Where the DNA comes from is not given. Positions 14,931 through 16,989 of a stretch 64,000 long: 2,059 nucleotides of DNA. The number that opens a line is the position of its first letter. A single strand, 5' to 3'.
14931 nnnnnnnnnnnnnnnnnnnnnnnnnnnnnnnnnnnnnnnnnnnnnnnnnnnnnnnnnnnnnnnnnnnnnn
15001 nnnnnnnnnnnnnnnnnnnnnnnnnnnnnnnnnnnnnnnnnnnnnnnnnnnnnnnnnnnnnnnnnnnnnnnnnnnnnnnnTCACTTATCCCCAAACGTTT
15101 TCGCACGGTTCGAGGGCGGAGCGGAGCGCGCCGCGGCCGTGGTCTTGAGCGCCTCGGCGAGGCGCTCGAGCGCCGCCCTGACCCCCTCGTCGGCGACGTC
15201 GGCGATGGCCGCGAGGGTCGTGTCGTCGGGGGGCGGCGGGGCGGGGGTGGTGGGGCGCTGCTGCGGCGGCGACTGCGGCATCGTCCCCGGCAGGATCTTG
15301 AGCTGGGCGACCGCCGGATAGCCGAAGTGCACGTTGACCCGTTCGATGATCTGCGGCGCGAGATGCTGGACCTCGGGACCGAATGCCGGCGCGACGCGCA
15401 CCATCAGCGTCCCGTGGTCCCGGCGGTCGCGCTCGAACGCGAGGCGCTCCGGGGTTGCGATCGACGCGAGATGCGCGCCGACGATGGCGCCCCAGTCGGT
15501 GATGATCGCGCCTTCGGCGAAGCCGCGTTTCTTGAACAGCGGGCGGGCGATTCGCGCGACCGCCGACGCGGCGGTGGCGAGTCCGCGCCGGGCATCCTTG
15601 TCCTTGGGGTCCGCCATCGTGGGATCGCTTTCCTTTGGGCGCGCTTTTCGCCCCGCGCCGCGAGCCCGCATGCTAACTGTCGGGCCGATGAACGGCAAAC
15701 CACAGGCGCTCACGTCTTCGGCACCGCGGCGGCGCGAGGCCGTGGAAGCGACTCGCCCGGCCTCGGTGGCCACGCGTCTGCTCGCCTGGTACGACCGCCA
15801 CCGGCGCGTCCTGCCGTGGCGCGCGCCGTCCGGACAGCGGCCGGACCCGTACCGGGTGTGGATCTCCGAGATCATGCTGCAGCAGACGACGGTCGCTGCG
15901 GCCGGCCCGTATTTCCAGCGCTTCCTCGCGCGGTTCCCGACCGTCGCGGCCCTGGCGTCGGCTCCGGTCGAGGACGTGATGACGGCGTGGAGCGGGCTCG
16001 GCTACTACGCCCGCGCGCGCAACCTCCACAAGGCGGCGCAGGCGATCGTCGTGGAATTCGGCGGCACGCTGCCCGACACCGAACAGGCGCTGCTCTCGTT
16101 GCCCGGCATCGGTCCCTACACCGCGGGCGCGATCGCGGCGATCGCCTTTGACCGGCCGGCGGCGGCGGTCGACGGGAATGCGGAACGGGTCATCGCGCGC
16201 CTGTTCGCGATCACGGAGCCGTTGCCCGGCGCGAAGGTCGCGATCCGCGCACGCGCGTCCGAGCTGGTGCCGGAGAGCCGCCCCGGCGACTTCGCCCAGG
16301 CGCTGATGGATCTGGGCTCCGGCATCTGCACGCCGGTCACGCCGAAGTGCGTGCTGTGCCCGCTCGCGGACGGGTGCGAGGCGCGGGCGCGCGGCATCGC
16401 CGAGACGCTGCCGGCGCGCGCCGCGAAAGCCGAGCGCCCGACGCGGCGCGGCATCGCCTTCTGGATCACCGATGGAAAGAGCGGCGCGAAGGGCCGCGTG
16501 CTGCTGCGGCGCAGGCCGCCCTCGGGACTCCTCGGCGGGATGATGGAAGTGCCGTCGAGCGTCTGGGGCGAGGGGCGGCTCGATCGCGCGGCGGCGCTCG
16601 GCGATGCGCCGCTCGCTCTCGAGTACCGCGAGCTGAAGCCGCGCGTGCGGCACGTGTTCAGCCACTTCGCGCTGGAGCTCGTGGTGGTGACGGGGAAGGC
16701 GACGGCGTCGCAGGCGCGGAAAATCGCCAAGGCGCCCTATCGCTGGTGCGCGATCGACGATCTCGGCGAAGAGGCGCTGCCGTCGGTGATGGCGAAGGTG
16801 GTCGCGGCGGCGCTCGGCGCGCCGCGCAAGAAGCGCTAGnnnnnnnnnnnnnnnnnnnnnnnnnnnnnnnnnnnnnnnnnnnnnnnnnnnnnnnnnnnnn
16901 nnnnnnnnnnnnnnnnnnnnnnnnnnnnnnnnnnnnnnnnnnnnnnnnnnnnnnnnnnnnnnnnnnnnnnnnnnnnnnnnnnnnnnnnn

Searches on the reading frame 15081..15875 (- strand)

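Call 82: search_protein_families(library=pfam, proteins=[window:15081-15875:-], max_evalue=0.01)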
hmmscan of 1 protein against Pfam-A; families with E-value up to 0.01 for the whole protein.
window:15081-15875:- (264 aa): 1 family
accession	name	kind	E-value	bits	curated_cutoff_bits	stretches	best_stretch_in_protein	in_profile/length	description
PF05258.17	DciA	-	2.6e-12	47.2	24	1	104-194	4-89/89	Dna[CI] antecedent, DciA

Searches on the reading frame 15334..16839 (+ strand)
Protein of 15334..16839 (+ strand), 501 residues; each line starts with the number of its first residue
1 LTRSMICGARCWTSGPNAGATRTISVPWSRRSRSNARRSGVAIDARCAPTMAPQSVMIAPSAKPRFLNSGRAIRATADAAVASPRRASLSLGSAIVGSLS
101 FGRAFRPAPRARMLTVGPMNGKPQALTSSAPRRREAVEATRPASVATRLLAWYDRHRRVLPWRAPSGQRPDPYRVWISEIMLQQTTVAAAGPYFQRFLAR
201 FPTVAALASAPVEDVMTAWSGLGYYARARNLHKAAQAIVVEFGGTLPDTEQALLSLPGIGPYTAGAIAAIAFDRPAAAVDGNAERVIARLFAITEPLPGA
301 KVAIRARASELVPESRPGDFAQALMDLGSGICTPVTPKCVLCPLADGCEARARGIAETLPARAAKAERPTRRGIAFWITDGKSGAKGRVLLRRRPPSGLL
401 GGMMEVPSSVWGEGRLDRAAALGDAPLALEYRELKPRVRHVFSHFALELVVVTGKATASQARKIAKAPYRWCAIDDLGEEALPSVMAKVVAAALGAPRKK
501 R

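Call 62: search_protein_families(library=pfam, proteins=[window:15334-16839:+], max_evalue=0.001)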
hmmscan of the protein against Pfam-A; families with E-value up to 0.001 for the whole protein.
window:15334-16839:+ (501 aa): 3 families
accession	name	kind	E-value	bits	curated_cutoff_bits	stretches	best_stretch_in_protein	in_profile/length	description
PF00730.31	HhH-GPD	-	9.2e-22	77.9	26.2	1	177-296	1-92/108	HhH-GPD superfamily base excision DNA repair protein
PF14815.12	NUDIX_4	-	5.1e-19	68.6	35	1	386-491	9-112/113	NUDIX domain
PF00633.29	HHH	-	1.2e-06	28.5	24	1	242-269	2-29/30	Helix-hairpin-helix motif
